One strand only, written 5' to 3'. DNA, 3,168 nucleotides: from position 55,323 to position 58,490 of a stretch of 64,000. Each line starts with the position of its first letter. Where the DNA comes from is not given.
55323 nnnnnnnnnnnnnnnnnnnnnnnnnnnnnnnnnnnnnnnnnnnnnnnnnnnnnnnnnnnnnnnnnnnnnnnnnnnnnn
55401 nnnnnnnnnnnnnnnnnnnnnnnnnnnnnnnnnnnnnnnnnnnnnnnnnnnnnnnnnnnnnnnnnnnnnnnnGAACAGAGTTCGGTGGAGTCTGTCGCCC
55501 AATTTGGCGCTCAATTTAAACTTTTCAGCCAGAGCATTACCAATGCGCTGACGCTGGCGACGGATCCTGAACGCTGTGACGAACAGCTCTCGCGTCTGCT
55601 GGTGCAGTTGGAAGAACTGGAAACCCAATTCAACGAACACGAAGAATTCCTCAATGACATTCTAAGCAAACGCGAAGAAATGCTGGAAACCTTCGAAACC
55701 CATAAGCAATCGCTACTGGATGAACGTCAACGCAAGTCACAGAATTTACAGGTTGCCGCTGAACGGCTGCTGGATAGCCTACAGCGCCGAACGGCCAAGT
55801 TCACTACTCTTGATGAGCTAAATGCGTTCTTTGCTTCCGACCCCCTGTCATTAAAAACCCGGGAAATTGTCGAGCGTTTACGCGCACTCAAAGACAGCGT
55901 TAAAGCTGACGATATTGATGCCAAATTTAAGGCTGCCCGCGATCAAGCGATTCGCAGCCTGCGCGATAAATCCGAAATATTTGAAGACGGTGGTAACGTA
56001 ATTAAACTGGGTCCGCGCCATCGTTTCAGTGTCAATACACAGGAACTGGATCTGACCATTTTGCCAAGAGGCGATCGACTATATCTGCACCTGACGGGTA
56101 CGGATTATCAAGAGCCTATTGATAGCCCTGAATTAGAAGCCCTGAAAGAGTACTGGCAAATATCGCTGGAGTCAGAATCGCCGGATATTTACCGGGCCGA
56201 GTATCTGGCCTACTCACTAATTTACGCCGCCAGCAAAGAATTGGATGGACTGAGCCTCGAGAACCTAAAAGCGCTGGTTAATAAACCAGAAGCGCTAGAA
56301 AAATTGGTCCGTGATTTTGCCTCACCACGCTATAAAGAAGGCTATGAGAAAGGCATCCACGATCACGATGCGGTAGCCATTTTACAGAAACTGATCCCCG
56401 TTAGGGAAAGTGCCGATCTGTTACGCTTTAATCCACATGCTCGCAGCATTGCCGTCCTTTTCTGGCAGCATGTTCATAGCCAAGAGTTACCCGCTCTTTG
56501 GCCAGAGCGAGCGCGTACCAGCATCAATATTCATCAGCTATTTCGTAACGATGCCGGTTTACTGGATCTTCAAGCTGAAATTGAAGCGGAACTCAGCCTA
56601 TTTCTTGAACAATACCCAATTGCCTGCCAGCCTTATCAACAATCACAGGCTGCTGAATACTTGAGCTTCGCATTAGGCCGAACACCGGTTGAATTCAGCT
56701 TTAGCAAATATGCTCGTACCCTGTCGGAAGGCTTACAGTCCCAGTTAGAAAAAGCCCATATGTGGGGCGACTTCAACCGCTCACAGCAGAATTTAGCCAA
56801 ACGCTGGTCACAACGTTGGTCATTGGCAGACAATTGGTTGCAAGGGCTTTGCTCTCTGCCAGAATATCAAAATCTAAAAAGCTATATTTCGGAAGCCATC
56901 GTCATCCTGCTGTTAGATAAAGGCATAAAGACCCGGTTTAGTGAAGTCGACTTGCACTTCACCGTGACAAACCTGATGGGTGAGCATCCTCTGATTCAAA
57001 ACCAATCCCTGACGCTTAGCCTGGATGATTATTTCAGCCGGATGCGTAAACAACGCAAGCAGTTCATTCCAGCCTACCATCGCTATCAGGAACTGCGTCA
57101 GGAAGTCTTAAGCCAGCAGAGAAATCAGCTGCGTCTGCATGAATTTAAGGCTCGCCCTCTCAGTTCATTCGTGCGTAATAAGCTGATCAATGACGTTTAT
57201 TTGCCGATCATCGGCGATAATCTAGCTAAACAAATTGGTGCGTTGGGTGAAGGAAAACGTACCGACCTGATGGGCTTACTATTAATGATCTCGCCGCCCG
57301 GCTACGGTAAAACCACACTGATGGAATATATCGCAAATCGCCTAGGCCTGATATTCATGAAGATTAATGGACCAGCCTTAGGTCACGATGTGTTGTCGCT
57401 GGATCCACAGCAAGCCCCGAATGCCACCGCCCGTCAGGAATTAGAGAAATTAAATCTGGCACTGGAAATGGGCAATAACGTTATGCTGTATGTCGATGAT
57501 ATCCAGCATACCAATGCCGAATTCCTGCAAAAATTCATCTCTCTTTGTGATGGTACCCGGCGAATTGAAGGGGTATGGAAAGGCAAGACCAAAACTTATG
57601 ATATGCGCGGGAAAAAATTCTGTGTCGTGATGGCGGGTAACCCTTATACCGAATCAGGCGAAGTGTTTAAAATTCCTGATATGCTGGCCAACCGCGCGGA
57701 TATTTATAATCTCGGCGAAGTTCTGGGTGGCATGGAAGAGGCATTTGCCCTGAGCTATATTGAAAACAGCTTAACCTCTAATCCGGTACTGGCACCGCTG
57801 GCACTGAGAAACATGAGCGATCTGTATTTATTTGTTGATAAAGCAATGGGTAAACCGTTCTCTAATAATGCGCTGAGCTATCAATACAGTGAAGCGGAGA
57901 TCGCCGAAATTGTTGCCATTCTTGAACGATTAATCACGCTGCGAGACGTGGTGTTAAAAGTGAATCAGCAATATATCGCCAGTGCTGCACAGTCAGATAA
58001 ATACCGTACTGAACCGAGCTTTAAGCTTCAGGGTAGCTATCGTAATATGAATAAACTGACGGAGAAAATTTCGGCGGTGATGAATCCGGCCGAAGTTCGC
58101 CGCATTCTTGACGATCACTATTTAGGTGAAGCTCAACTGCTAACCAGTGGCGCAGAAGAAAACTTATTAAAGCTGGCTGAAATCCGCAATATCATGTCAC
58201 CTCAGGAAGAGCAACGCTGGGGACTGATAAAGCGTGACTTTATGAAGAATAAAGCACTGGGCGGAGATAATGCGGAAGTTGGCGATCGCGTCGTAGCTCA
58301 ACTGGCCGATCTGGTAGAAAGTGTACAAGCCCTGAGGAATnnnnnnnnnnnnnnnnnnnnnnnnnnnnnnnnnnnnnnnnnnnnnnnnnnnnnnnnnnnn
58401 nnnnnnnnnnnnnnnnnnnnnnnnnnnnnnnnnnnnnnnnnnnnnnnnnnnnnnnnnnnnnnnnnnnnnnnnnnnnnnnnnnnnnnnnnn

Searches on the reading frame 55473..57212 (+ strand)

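Call 36: search_protein_families(library=pfam, proteins=[window:55473-57212:+], max_evalue=1)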
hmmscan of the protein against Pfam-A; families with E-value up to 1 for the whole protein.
window:55473-57212:+ (580 aa): 3 families
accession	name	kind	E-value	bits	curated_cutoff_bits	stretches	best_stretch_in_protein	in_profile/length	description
PF05714.16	PFam54_60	-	0.22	11.6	27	0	246-278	94-126/185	Borrelia Bbcrasp-1 domain containing protein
PF14377.11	UBM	-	0.55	10.2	23.3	0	540-554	20-34/35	Ubiquitin binding region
PF05282.17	AAR2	-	0.62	10.4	23.6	1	4-106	61-154/160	AAR2 C-terminal repeat region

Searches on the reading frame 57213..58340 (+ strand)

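Call 36: search_protein_families(library=pfam, proteins=[window:57213-58340:+], max_evalue=1)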
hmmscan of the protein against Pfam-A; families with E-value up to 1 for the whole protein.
window:57213-58340:+ (376 aa): 7 families
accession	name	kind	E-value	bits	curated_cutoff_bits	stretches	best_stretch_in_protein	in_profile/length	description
PF00004.35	AAA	-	1.3e-06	29.3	21.2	1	23-100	1-69/131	ATPase family associated with various cellular activities (AAA)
PF07728.20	AAA_5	-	5.4e-06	26.9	22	1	23-150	2-127/139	AAA domain (dynein-related subfamily)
PF13401.12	AAA_22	-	9.8e-06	26.4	27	1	21-114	6-110/130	AAA domain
PF05496.18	RuvB_N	-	9.4e-05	22.7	27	1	15-58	28-71/159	Holliday junction DNA helicase RuvB P-loop domain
PF07726.17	AAA_3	-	0.035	14.4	27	1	24-158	3-125/131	ATPase family associated with various cellular activities (AAA)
PF20720.3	nSTAND3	-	0.05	13.7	27.2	1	21-44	18-41/155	Novel STAND NTPase 3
PF13671.12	AAA_33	-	0.14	12.9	27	1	22-92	1-75/143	AAA domain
